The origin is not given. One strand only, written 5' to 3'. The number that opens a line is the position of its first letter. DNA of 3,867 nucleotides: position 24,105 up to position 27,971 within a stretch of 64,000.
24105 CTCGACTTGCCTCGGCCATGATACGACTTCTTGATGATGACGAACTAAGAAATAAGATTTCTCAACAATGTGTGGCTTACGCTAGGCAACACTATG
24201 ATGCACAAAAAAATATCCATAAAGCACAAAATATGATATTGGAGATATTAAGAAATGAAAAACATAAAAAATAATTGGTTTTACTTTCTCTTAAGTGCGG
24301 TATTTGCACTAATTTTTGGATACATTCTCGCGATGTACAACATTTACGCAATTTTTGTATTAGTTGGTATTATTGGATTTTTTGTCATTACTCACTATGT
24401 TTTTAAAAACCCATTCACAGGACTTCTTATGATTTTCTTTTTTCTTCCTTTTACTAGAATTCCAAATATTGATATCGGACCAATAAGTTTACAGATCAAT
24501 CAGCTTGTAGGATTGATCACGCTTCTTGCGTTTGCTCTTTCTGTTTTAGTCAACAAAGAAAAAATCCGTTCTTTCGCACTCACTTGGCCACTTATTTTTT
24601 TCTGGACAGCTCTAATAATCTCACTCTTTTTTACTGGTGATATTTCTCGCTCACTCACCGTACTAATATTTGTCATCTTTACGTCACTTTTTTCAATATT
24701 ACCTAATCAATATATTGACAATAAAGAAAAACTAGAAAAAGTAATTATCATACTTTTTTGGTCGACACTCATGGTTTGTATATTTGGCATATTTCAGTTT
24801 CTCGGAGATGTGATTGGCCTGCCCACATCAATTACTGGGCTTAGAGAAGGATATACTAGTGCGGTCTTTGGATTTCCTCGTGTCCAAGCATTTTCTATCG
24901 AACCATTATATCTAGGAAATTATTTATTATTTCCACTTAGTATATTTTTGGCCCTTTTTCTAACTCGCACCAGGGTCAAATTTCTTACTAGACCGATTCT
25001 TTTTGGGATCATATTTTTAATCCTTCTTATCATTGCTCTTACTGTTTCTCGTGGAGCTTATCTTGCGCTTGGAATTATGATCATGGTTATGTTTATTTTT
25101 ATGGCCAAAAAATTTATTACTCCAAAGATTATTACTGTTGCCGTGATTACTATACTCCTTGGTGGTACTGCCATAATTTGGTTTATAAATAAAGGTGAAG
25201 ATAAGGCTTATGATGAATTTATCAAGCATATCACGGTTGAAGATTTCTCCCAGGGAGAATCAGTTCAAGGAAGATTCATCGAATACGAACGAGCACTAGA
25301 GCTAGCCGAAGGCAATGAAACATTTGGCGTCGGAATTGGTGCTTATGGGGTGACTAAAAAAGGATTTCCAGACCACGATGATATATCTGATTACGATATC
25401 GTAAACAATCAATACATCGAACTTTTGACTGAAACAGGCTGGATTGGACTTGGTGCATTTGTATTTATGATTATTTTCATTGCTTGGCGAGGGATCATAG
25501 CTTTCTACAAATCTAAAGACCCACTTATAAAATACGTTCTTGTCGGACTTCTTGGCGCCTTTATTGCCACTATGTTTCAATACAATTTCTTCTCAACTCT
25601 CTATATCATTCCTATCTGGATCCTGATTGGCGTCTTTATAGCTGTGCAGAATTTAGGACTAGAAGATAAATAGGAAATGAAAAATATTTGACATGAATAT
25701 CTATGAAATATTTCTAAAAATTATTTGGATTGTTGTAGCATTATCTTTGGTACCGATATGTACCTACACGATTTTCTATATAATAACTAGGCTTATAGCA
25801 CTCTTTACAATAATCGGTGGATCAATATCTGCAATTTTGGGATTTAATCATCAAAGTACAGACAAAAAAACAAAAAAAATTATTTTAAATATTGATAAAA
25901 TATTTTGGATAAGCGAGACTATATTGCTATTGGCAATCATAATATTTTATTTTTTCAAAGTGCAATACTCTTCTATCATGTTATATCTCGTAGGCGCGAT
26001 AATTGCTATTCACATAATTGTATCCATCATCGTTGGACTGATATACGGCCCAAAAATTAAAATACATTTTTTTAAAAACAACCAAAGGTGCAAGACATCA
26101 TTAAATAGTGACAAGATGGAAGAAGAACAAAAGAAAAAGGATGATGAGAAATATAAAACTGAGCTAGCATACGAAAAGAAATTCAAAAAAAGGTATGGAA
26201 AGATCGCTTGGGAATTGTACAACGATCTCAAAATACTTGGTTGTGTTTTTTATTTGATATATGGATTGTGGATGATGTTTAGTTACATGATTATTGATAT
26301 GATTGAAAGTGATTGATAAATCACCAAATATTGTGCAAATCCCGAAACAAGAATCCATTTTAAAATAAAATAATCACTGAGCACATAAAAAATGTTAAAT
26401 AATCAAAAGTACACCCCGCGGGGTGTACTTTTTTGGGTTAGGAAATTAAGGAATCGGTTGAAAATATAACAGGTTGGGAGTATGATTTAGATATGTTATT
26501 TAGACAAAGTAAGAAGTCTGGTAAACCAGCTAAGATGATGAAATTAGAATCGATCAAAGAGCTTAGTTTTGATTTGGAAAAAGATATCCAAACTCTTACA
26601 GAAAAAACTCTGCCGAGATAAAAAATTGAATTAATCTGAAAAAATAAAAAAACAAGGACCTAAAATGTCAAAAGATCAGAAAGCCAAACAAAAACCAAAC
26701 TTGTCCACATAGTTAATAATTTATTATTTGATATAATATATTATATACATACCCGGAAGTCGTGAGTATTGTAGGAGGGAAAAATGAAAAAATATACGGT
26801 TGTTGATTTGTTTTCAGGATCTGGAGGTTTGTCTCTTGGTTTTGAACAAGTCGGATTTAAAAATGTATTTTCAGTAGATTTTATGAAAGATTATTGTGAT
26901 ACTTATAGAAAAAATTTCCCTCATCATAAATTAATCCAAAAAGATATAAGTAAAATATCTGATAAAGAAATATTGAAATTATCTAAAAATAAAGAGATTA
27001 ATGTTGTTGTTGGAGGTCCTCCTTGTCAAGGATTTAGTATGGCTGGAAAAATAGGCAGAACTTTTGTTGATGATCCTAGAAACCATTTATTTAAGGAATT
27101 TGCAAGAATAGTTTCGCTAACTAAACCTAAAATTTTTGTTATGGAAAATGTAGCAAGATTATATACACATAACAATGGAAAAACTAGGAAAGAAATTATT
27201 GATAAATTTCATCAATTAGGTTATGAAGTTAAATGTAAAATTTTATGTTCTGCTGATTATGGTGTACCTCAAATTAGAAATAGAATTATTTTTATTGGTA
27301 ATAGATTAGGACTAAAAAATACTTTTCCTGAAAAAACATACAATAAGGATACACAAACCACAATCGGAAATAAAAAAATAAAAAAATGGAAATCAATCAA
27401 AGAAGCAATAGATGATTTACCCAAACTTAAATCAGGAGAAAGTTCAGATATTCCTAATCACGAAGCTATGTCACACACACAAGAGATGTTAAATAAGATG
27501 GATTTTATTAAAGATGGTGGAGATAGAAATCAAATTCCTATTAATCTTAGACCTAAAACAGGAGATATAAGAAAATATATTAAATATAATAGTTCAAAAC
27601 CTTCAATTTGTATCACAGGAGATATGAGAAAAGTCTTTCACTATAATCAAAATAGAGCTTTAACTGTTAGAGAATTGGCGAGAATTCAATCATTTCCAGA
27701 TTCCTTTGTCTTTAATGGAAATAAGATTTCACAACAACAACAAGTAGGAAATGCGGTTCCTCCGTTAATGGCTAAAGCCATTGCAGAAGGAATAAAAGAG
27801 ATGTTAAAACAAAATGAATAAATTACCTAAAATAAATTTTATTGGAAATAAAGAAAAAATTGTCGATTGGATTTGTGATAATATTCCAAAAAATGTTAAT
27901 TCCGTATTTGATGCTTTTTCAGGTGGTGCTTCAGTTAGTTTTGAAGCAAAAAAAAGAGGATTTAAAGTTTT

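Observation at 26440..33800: AT-rich defense island, likely horizontally acquired, between a strong terminator and ydcF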

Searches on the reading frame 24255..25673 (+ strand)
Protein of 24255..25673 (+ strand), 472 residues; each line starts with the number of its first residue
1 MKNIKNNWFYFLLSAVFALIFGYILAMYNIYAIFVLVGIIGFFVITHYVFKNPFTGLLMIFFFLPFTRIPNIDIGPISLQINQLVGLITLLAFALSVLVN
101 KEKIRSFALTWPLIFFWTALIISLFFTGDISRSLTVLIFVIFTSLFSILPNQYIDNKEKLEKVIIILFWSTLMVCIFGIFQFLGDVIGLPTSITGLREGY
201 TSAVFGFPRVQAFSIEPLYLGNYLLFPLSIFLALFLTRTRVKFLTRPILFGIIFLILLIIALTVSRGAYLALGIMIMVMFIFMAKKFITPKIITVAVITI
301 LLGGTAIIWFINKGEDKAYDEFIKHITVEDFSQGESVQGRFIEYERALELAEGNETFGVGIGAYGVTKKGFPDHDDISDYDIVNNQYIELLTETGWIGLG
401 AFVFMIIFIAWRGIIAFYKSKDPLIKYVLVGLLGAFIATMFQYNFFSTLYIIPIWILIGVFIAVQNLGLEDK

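Call 15: find_encoding_contigs(protein=window:24255-25673:+, flank=10000, max_places=10)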
Protein window:24255-25673:+ (472 aa): 1 contig read that carries it; 1 place shown.
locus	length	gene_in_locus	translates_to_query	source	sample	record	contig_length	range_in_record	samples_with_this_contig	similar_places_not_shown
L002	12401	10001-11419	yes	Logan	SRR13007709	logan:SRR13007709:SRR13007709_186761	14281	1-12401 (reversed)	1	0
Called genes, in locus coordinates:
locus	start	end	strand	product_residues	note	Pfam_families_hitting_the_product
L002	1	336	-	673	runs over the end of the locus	PF00664:ABC_membrane, PF00005:ABC_tran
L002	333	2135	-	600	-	PF00664:ABC_membrane, PF00005:ABC_tran, PF02463:SMC_N (faint)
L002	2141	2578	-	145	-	PF12802:MarR_2 (faint), PF13463:HTH_27 (faint), PF01047:MarR, PF13412:HTH_24 (weak), PF13601:HTH_34 (faint)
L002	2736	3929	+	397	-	PF00768:Peptidase_S11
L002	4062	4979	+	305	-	-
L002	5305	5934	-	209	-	-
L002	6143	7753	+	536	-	PF01943:Polysacc_synt, PF13440:Polysacc_synt_3, PF03023:MurJ (weak)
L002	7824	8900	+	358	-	PF13439:Glyco_transf_4, PF00534:Glycos_transf_1, PF13692:Glyco_trans_1_4, PF13524:Glyco_trans_1_2, PF20706:GT4-conflict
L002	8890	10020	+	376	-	PF00534:Glycos_transf_1, PF13692:Glyco_trans_1_4, PF13524:Glyco_trans_1_2 (weak)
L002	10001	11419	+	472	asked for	PF04932:Wzy_C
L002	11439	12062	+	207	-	-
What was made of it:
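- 24255..25673 (+): Left anchor: the Wzy_C (O-antigen ligase-like) gene. Homology to the close relative ends at 25670. PF04932 is listed for this gene in call 15.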

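Call 96: search_protein_families(library=pfam, proteins=[L108:1665-1844:+, L108:2091-2246:+], max_evalue=0.001)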
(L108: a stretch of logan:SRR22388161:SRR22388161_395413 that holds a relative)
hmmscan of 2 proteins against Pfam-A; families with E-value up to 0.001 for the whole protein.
L108:1665-1844:+ (59 aa): 1 family
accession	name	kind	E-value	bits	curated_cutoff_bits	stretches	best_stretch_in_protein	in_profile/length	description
PF07411.17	DUF1508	-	5.4e-11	42.6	22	1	11-58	2-48/48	Domain of unknown function (DUF1508)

L108:2091-2246:+ (52 aa): 0 families

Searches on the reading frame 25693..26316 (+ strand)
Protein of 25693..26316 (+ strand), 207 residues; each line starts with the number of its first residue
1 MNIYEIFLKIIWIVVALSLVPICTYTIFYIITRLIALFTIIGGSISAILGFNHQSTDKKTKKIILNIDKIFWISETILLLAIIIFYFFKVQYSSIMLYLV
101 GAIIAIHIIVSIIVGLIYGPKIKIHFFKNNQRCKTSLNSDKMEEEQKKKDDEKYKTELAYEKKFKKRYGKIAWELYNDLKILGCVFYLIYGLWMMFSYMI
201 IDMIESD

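Call 4: search_protein_families(library=pfam, proteins=[window:25693-26316:+], max_evalue=0.01)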
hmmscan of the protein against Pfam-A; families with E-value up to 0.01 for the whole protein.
window:25693-26316:+ (207 aa): 1 family
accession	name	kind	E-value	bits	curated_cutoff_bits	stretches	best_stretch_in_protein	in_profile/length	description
PF14774.11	FAM177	-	0.0084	16.9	25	0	121-192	18-90/117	FAM177 family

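Call 45: find_homologous_proteins(query=window:25693-26316:+, max_evalue=0.00001)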
Query window:25693-26316:+ (207 aa): 1 proteins with E <= 0.00001 among 304 candidates.
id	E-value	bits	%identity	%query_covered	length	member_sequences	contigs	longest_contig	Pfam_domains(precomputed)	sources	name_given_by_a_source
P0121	6.3e-127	439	100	100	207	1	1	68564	-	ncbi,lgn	-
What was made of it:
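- Tried and rejected: The 207-aa left-flank protein has no homologues, so it could not be used to trace the left junction (call 45).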

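Call 96: search_protein_families(library=pfam, proteins=[L108:1665-1844:+, L108:2091-2246:+], max_evalue=0.001)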
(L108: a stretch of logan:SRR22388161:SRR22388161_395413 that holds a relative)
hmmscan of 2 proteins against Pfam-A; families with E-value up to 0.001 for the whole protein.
L108:1665-1844:+ (59 aa): 1 family
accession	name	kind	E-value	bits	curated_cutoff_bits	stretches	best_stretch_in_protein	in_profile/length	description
PF07411.17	DUF1508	-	5.4e-11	42.6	22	1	11-58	2-48/48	Domain of unknown function (DUF1508)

L108:2091-2246:+ (52 aa): 0 families

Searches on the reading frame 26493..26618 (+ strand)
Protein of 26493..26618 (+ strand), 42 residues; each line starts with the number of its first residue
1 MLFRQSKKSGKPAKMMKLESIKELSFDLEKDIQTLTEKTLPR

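Call 29: search_protein_families(library=pfam, proteins=[window:26493-26618:+], max_evalue=10)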
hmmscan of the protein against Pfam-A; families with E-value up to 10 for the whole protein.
seq(42 aa): 0 families

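Call 30: search_protein_families(library=padloc, proteins=[window:26493-26618:+], max_evalue=10)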
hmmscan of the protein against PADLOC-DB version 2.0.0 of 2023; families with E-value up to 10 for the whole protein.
seq(42 aa): 1 family
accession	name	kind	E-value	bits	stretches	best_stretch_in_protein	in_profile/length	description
PDLC04945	PDC-S18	-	0.0001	19.8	1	15-40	8-33/302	-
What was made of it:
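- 26493..26621 (+): Possible 5' stub of a lost candidate defence gene (PDC-S18-like N-terminus). The 42-aa peptide matches positions 8-33 of 302 in PADLOC model PDLC04945, E 1e-4 (call 30).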

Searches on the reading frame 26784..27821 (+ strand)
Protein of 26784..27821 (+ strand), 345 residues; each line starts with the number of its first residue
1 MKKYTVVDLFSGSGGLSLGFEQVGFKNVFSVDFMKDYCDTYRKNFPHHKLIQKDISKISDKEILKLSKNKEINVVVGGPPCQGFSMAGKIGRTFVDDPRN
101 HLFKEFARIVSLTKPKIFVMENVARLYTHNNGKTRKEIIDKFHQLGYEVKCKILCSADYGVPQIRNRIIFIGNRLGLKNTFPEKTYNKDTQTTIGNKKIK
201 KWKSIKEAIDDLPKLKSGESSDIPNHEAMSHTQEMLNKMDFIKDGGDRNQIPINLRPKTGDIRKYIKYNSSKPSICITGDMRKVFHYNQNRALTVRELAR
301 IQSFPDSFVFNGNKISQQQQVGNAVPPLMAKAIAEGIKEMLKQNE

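Call 4: search_protein_families(library=pfam, proteins=[window:26784-27821:+], max_evalue=0.01)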
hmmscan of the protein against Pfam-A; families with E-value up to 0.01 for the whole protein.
window:26784-27821:+ (345 aa): 3 families
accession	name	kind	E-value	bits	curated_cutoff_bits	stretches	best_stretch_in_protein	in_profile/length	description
PF00145.23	DNA_methylase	-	2.6e-81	274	22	1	4-338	1-323/324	C-5 cytosine-specific DNA methylase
PF09445.16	Methyltransf_15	-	1.9e-05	24.7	22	1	5-86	3-86/165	RNA cap guanine-N2 methyltransferase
PF03602.21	Cons_hypoth95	-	0.00077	19.6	24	1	3-81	42-123/182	Conserved hypothetical protein 95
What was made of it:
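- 26784..27821 (+): C5 cytosine DNA methyltransferase, first gene of the Type IIS RM cassette. PF00145 2.6e-81 (call 4).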

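Call 5: search_protein_families(library=padloc, proteins=[window:26784-27821:+], max_evalue=0.01)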
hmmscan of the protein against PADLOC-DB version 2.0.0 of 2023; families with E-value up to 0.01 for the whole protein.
window:26784-27821:+ (345 aa): 64 families (the best 25 are shown)
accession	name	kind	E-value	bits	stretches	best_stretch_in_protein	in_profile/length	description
PDLC03234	MTase_II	-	5.9e-112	372.6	2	2-222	3-212/375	Type II methyltransferase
PDLC03378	MTase_II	-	2.3e-111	370.4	1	3-344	2-333/344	Type II methyltransferase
PDLC03326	MTase_II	-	5.9e-101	336.6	2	2-223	3-225/412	Type II methyltransferase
PDLC00033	DruM2|DruM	-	5.4e-94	313.5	1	3-344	21-367/368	DNA cytosine methylase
PDLC03272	MTase_II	-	1.5e-78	262.8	1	1-343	72-392/407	Type II methyltransferase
PDLC02649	DrmMII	-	1.3e-71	239.8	3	61-240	105-277/422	DrmMII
PDLC00026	DruM2|DruM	-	4.3e-71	238.2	1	2-343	3-320/336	DNA cytosine methylase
PDLC03237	MTase_II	-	8.7e-71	237.1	2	3-239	793-1032/1036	Type II methyltransferase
PDLC02650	DrmMII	-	8.2e-70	233.9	2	135-338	204-415/435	DrmMII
PDLC00031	DruM2|DruM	-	1.9e-64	216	2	5-225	13-222/361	DNA cytosine methylase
PDLC02656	DrmMII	-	2.3e-62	209.4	2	1-214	2-234/491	DrmMII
PDLC02648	DrmMII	-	3e-62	208.9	2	3-218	21-283/468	DrmMII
PDLC00027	DruM2|DruM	-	3.7e-62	208.8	2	5-226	13-223/361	DNA cytosine methylase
PDLC03307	MTase_II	-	4.9e-59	198.5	1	6-344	3-372/382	Type II methyltransferase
PDLC03232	MTase_II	-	2e-55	186.4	3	66-227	127-302/465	Type II methyltransferase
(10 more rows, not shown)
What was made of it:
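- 26784..27821 (+): PADLOC MTase_II 373 bits (call 5).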

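Call 6: search_protein_families(library=ncbifam, proteins=[window:26784-27821:+], max_evalue=0.01)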
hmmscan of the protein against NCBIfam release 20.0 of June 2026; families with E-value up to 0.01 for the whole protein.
window:26784-27821:+ (345 aa): 4 families
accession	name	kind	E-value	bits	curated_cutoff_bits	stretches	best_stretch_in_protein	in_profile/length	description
TIGR00675.1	dcm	superfamily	3.9e-81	273.2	100.65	1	6-336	1-328/329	DNA (cytosine-5-)-methyltransferase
NF007772.0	PRK10458.1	subfamily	1.2e-23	83.4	710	1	3-178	88-291/472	DNA cytosine methylase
TIGR04540.1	CLB_0814_fam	hypoth_equivalog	0.0019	18.3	50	0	34-76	14-56/73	TIGR04540 family protein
TIGR00536.1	hemK_fam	subfamily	0.0052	15.9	115.5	1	5-80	117-191/286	HemK family protein methyltransferase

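Call 95: find_encoding_contigs(protein=window:26784-27821:+, flank=10000, max_places=6)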
Protein window:26784-27821:+ (345 aa): 1 contig read that carries it; 1 place shown.
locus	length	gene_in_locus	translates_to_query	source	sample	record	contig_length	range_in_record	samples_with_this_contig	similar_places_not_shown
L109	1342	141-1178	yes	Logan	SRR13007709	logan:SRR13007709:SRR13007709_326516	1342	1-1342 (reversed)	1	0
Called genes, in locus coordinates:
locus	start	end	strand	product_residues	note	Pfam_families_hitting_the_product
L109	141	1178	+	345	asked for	PF00145:DNA_methylase, PF09445:Methyltransf_15 (faint)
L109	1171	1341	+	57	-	?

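Call 96: search_protein_families(library=pfam, proteins=[L108:1665-1844:+, L108:2091-2246:+], max_evalue=0.001)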
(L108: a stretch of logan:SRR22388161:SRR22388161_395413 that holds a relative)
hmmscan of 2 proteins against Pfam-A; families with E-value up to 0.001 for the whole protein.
L108:1665-1844:+ (59 aa): 1 family
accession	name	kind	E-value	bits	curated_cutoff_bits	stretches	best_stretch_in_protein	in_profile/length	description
PF07411.17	DUF1508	-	5.4e-11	42.6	22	1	11-58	2-48/48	Domain of unknown function (DUF1508)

L108:2091-2246:+ (52 aa): 0 families
